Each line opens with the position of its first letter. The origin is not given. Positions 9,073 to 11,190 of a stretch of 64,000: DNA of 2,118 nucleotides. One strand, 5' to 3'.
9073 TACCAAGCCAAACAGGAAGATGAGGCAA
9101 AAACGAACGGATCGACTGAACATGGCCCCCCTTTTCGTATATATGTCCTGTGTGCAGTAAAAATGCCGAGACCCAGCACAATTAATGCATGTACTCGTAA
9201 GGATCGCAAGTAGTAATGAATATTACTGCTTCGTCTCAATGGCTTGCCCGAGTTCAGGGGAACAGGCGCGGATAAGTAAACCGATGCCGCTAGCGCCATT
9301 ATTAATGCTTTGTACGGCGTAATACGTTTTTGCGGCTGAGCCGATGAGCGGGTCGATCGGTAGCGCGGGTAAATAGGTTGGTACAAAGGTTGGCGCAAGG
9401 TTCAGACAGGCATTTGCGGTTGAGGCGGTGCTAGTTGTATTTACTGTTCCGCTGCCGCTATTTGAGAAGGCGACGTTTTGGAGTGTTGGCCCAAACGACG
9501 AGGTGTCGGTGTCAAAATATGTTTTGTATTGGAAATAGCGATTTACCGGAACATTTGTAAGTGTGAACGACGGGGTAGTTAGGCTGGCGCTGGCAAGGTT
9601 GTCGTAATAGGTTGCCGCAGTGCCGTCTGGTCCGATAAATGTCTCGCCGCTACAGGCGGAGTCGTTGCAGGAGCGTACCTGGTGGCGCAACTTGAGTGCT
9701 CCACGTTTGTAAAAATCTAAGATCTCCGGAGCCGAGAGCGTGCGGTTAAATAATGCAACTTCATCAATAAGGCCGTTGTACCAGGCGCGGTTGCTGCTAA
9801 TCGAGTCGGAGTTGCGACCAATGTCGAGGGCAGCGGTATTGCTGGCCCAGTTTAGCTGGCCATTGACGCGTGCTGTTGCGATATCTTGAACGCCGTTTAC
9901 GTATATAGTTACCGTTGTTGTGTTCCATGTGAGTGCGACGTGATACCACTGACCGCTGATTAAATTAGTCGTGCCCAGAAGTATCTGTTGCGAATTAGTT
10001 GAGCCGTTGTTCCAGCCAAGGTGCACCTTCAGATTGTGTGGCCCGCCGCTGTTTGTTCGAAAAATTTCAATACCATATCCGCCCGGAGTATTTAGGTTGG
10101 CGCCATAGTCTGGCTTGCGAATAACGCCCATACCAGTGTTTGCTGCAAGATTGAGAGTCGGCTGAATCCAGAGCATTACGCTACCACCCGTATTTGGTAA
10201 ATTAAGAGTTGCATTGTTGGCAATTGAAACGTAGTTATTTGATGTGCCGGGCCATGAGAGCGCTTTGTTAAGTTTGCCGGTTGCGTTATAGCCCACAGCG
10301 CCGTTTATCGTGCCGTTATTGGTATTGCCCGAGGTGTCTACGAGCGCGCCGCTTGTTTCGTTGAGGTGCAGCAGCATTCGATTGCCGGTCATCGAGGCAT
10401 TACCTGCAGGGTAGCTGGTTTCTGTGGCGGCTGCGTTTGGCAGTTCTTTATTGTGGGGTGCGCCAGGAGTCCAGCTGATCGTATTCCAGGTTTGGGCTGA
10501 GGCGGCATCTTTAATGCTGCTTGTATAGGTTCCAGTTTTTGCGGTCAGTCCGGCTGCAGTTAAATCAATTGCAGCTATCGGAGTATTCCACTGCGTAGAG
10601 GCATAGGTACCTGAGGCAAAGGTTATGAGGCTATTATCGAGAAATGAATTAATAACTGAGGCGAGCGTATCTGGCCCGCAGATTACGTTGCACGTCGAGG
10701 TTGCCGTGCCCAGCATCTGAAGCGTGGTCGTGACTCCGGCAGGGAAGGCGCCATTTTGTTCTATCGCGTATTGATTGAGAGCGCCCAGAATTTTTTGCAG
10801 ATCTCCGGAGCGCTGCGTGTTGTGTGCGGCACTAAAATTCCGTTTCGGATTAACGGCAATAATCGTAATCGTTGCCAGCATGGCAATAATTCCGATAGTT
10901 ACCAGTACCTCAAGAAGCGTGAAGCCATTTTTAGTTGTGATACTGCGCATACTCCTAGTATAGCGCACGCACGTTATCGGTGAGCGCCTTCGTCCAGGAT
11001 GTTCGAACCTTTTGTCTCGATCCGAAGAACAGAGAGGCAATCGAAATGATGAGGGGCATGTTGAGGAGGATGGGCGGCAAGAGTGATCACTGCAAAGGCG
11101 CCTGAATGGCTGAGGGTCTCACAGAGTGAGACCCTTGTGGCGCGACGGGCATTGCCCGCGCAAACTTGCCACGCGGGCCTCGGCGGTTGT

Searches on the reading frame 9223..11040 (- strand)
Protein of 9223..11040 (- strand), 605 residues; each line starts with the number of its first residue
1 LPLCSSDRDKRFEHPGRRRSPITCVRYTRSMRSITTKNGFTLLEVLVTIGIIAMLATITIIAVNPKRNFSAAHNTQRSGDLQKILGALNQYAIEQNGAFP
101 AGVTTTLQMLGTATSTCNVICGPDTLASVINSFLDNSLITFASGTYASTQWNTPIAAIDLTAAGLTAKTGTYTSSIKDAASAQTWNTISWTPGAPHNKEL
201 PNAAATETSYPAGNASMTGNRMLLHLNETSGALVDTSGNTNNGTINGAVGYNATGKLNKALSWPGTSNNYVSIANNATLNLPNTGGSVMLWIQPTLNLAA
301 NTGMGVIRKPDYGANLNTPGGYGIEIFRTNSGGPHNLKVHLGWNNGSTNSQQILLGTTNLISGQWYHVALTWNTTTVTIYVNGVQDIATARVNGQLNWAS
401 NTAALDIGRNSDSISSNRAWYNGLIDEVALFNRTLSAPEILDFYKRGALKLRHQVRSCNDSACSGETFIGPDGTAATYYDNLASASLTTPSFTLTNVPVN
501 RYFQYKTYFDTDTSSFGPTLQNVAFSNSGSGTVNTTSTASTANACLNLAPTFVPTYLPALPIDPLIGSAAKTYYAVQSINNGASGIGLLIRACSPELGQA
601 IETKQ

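Call 9: search_protein_families(library=pfam, proteins=[window:9223-11040:-], max_evalue=0.01)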
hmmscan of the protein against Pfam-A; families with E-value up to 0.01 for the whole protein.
window:9223-11040:- (605 aa): 6 families
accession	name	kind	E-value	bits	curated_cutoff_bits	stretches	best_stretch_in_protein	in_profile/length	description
PF13385.13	Laminin_G_3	-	3.8e-23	82.7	27.6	1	267-440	3-150/151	Concanavalin A-like lectin/glucanases superfamily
PF07963.17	N_methyl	-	1.9e-05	24.5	21.2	1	37-59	4-26/27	Prokaryotic N-terminal methylation motif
PF02210.31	Laminin_G_2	-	0.0023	18.8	22.9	1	338-428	29-121/126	Laminin G domain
PF07953.20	Toxin_R_bind_N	-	0.0029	17.8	23.8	0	231-434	2-190/191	Clostridium neurotoxin, N-terminal receptor binding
PF00054.30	Laminin_G_1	-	0.0032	18.1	24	1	338-397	30-87/131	Laminin G domain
PF22925.3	TS_C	-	0.0035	17.4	27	1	361-437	128-201/202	Trans-sialidase, C-terminal domain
